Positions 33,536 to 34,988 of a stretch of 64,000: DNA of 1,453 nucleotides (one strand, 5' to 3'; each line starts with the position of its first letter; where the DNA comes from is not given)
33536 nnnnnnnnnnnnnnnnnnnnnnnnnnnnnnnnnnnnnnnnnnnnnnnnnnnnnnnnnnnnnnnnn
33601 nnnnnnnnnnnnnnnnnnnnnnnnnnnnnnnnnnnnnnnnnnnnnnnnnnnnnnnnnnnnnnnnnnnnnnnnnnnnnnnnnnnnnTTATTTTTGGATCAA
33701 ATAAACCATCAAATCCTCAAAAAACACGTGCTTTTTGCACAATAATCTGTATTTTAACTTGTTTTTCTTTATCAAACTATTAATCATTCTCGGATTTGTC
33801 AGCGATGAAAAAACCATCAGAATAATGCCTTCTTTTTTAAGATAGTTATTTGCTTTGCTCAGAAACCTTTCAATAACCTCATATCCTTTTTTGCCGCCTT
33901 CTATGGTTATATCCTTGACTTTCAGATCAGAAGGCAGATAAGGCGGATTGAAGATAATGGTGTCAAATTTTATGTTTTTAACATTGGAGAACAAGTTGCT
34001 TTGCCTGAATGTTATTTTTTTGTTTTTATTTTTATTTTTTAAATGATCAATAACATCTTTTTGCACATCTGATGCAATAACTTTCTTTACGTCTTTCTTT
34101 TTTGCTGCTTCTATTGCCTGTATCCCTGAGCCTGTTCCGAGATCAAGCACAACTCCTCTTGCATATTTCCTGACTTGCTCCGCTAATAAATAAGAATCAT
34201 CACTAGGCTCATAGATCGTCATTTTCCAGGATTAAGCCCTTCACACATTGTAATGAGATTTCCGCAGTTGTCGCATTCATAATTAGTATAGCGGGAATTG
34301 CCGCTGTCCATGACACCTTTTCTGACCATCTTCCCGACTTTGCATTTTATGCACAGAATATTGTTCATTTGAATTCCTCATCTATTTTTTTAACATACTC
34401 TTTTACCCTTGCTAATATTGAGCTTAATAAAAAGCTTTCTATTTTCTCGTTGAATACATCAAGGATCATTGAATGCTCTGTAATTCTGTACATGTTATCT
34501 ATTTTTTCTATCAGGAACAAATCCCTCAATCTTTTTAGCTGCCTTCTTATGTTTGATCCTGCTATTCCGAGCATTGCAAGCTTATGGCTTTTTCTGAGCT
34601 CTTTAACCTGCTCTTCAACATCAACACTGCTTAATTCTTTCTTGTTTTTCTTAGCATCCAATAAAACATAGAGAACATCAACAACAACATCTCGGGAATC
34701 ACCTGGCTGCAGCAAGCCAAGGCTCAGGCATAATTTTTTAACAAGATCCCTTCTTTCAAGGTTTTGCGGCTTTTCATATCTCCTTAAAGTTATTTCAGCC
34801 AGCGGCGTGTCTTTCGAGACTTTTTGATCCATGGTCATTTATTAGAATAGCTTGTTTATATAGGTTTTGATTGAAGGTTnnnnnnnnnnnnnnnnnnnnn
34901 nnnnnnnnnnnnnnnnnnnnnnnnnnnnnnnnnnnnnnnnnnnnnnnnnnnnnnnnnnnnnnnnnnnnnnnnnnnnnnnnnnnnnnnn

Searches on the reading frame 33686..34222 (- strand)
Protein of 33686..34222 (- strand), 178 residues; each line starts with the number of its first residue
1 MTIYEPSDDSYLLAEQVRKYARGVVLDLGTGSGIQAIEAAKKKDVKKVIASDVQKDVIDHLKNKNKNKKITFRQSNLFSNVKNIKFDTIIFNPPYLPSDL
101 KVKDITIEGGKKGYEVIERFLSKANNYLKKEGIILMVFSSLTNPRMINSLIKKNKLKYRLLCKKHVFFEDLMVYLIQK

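Call 9: search_protein_families(library=pfam, proteins=[window:33686-34222:-], max_evalue=1)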
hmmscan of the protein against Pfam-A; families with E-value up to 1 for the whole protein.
window:33686-34222:- (178 aa): 23 families
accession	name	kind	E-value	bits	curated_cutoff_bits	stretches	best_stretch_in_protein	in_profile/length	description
PF05175.20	MTS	-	3.6e-18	66.2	23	1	10-152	20-155/170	Methyltransferase small domain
PF13847.12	Methyltransf_31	-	3.4e-08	33.7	27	1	24-140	6-113/145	Methyltransferase domain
PF07669.17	Eco57I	-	3.7e-08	34.1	25.3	1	51-140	32-136/171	Eco57I restriction-modification methylase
PF13649.12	Methyltransf_25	-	1.8e-07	32.2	27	1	25-91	1-70/97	Methyltransferase domain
PF06325.19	PrmA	-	1.6e-06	28.3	22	1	18-92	159-233/296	Ribosomal protein L11 methyltransferase (PrmA)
PF03602.21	Cons_hypoth95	-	4e-06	27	24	1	21-100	41-128/182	Conserved hypothetical protein 95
PF12847.13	Methyltransf_18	-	4.1e-06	27.3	27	1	15-90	10-87/151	Methyltransferase domain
PF08241.18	Methyltransf_11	-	1.1e-05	26.4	21.2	1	26-90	1-65/95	Methyltransferase domain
PF10354.15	BMT5-like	-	8.4e-05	23.4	24.7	1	61-158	51-150/168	rRNA (uridine-N3-)-methyltransferase BTM5-like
PF13489.12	Methyltransf_23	-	0.00012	22.3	27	1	21-92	22-88/164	Methyltransferase domain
PF24675.1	NpmA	-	0.00019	21.2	60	1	14-70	17-72/214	16S rRNA (adenine(1408)-N(1))-methyltransferase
PF01170.24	UPF0020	-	0.00026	21.2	22.3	1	36-144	68-172/197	RMKL-like, methyltransferase domain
PF02390.23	Methyltransf_4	-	0.00028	20.8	24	1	24-80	4-49/173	Putative methyltransferase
PF08242.18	Methyltransf_12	-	0.00083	20.5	30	1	26-91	1-71/98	Methyltransferase domain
PF01795.25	Methyltransf_5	-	0.0024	17.8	27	1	18-114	17-114/309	MraW methylase family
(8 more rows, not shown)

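Call 38: find_related_loci(query=A1, collection=genome_contigs, flank=10000)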
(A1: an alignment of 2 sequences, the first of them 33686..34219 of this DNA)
Query A1 (177 aa) in genome_contigs; peptide patterns used: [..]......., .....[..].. (x = any residue, [..] = any of these).
600 stretches matched a pattern (row limit reached: there are more); 15 encode a relative of the query (tblastn E <= 1e-3); 15 distinct loci.
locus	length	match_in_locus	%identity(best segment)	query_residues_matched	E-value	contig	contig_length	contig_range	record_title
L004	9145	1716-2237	52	2-173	7e-53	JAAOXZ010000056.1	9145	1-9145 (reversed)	Candidatus Woesearchaeota archaeon isolate DPANNHV_H2.bin.83 k83_1587342, whole genome shotgun sequence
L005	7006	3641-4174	50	2-177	2e-52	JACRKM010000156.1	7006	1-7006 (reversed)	MAG: Candidatus Woesearchaeota archaeon isolate NC_groundwater_1855_Pr3_B-0.1um_47_8 SR-2_scaffold_141_3569279, whole ge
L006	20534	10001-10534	47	2-173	3e-39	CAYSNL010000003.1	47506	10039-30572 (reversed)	MAG TPA_asm: Candidatus Woesearchaeota archaeon isolate binchicken_co38_1257 genome assembly, contig: NODE_1632_length_4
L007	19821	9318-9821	53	2-173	8e-39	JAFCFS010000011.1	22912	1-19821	Candidatus Woesearchaeota archaeon isolate Meg22_1618_Bin_98 Meg22_1618_Bin_98_scaffold_2616, whole genome shotgun seque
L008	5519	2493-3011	48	2-176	2e-38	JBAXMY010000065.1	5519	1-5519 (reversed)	MAG: archaeon isolate ELA465 MAG465_65, whole genome shotgun sequence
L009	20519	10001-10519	47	2-176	2e-37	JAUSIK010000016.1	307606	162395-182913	MAG: Nanoarchaeota archaeon isolate E14_metabat.bin.238 E14_k141_1029965, whole genome shotgun sequence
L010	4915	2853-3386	44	2-173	5e-37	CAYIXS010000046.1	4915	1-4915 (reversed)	MAG TPA_asm: Candidatus Woesearchaeota archaeon isolate ERP119705_co6_524 genome assembly, contig: NODE_29914_length_491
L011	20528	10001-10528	39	1-172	1e-32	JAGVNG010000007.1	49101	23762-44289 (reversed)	MAG: Nanoarchaeota archaeon isolate DeMMO3_40 c_000000007515, whole genome shotgun sequence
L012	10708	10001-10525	45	2-173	9e-33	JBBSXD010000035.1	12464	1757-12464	MAG: Nanoarchaeota archaeon isolate H51-bin082_1 H51_bin082_1_000000000035, whole genome shotgun sequence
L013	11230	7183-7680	41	2-173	2e-28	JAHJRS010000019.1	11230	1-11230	MAG: Nanoarchaeota archaeon isolate OS_PC_MetaG.mb.161 OS_PC_MetaG.mb.161_k141_169438, whole genome shotgun sequence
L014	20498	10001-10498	38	2-173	3e-26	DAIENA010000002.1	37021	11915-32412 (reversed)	MAG TPA_asm: archaeon isolate clean1986 NODE_2_length_37021_cov_13.779991, whole genome shotgun sequence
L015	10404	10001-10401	48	2-131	3e-25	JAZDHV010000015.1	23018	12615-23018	MAG: Candidatus Woesearchaeota archaeon isolate MEGAHIT-group-0.358 k141_13010972, whole genome shotgun sequence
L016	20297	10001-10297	27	8-103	2e-7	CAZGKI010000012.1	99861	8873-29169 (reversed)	MAG TPA_asm: uncultured Rikenellaceae bacterium isolate binchicken_co81_450 genome assembly, contig: NODE_127_length_998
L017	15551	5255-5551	26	6-98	3e-6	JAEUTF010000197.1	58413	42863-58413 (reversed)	MAG: Bacteroidia bacterium isolate new MAG-322 k141_3285521, whole genome shotgun sequence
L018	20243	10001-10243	31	24-100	4e-5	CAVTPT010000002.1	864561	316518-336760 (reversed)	MAG: uncultured Bacteroidales bacterium isolate MFD00905.bin.1.120 genome assembly, contig: contig_18635, whole genome s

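Call 74: search_protein_families(library=pfam, proteins=[L004:1713-2954:+, L005:3638-4810:+], max_evalue=0.00001)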
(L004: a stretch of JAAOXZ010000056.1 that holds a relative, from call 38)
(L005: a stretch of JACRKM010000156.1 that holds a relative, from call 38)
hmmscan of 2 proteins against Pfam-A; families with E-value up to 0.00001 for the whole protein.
L004:1713-2954:+ (413 aa): 8 families
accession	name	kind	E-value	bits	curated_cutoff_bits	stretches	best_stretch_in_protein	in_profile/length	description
PF05175.20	MTS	-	6.2e-19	68.7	23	1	9-166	20-164/170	Methyltransferase small domain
PF13847.12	Methyltransf_31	-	1.1e-10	41.8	27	1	19-144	2-114/145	Methyltransferase domain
PF06325.19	PrmA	-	1.9e-09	37.9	22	1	14-93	157-233/296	Ribosomal protein L11 methyltransferase (PrmA)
PF13649.12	Methyltransf_25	-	8.6e-08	33.2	27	1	24-92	1-70/97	Methyltransferase domain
PF03602.21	Cons_hypoth95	-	3.1e-07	30.7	24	1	20-100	41-127/182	Conserved hypothetical protein 95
PF12847.13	Methyltransf_18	-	3.5e-07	30.8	27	1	18-91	14-87/151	Methyltransferase domain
PF02475.24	TRM5-TYW2_MTfase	-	4.4e-07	30.4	28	1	13-96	29-114/164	TRM5/TYW2 methyltransferase domain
PF13489.12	Methyltransf_23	-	7.2e-06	26.3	27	0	17-93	19-88/164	Methyltransferase domain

L005:3638-4810:+ (390 aa): 4 families
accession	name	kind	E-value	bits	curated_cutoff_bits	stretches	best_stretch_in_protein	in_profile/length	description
PF05175.20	MTS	-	8.8e-14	51.9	23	1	9-163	20-161/170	Methyltransferase small domain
PF06325.19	PrmA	-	9.6e-07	29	22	1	12-90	154-233/296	Ribosomal protein L11 methyltransferase (PrmA)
PF13649.12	Methyltransf_25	-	1.9e-06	28.9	27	0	24-90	1-71/97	Methyltransferase domain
PF13847.12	Methyltransf_31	-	4e-06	27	27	1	23-190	6-145/145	Methyltransferase domain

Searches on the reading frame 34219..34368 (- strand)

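Call 9: search_protein_families(library=pfam, proteins=[window:34219-34368:-], max_evalue=1)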
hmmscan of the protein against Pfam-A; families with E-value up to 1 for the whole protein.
window:34219-34368:- (49 aa): 4 families
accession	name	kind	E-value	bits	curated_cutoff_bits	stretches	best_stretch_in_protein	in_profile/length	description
PF07754.17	HVO_2753_ZBP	-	0.021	15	33.2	1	25-43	12-31/46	Small zinc finger protein HVO_2753-like, Zn-binding pocket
PF23455.1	DUF7129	-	0.029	14.5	30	1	20-40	2-22/45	Domain of unknown function (DUF7129)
PF01780.25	Ribosomal_L37ae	-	0.059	13.9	21.9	1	11-37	15-41/85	Ribosomal L37ae protein family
PF03811.18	Zn_ribbon_InsA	-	0.083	13.1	26.1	1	3-32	5-34/35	InsA N-terminal domain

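Call 51: search_protein_families(library=ncbifam, proteins=[window:34219-34365:-], max_evalue=1)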
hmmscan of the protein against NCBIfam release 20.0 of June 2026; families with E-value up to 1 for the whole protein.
window:34219-34365:- (48 aa): 4 families
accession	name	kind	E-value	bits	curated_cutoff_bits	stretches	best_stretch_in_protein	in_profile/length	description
NF048018.1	IS256_N_4Cys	domain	0.0046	17.5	27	1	5-35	2-28/31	transposase-like zinc-binding domain-containing protein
NF050000.1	IS1_IS1595_Zn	domain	0.013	16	28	1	5-35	1-28/34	IS1/IS1595 family N-terminal zinc-binding domain-containing protein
NF033544.1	transpos_IS1249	exception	0.23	10.5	300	1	3-39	2-35/382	IS1249 family transposase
NF033558.1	transpos_IS1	equivalog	0.44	10.5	100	1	5-35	1-28/199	IS1 family transposase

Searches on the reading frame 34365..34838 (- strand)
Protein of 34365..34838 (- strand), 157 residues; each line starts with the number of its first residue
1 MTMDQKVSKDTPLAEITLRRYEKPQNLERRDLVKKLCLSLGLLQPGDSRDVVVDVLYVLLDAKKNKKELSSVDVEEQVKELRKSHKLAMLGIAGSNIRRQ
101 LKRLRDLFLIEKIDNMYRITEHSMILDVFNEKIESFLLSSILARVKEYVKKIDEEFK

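Call 9: search_protein_families(library=pfam, proteins=[window:34365-34838:-], max_evalue=1)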
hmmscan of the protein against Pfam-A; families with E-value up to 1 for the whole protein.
window:34365-34838:- (157 aa): 4 families
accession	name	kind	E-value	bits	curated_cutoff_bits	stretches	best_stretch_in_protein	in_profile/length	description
PF09716.15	ETRAMP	-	0.045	14.2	29.1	1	38-96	14-62/81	Malarial early transcribed membrane protein (ETRAMP)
PF01022.26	HTH_5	-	0.048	14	22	1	88-112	23-47/47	Bacterial regulatory protein, arsR family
PF25213.1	HVO_A0261_N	-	0.07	13.5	35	1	88-121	32-65/86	HVO_A0261 N-terminal domain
PF17726.7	DpnI_C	-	0.12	13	23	1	48-114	2-64/70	Dam-replacing HTH domain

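Call 16: find_encoding_contigs(protein=window:34365-34838:-, flank=10000, max_places=6)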
Protein window:34365-34838:- (157 aa): 1 contig read that carries it; 1 place shown.
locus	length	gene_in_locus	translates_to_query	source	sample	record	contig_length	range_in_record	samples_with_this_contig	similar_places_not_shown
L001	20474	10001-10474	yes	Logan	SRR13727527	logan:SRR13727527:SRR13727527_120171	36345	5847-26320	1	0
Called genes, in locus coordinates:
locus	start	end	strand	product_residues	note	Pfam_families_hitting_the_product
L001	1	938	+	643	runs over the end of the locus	PF00117:GATase, PF07722:Peptidase_C26, PF00958:GMP_synt_C (weak)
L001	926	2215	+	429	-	PF02769:AIRS_C (weak)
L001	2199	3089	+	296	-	PF00731:AIRC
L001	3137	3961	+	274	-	PF07826:IMP_cyclohyd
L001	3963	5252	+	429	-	PF01808:AICARFT_IMPCHas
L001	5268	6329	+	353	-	PF01259:SAICAR_synt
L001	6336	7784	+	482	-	PF00206:Lyase_1, PF10397:ADSL_C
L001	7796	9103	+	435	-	PF02844:GARS_N, PF01071:GARS_A, PF02843:GARS_C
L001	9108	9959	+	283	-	PF00551:Formyl_trans_N (weak)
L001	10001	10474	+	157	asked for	-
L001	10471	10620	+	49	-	-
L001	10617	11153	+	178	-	PF03602:Cons_hypoth95 (weak), PF05175:MTS, PF06325:PrmA (weak), PF07669:Eco57I, PF12847:Methyltransf_18 (faint), PF13847:Methyltransf_31, PF08241:Methyltransf_11 (faint), PF13649:Methyltransf_25 (weak)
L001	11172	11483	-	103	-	-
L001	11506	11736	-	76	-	-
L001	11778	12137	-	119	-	-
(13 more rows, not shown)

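Call 51: search_protein_families(library=ncbifam, proteins=[window:34365-34835:-], max_evalue=1)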
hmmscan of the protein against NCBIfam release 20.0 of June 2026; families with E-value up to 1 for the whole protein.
window:34365-34835:- (156 aa): 0 families
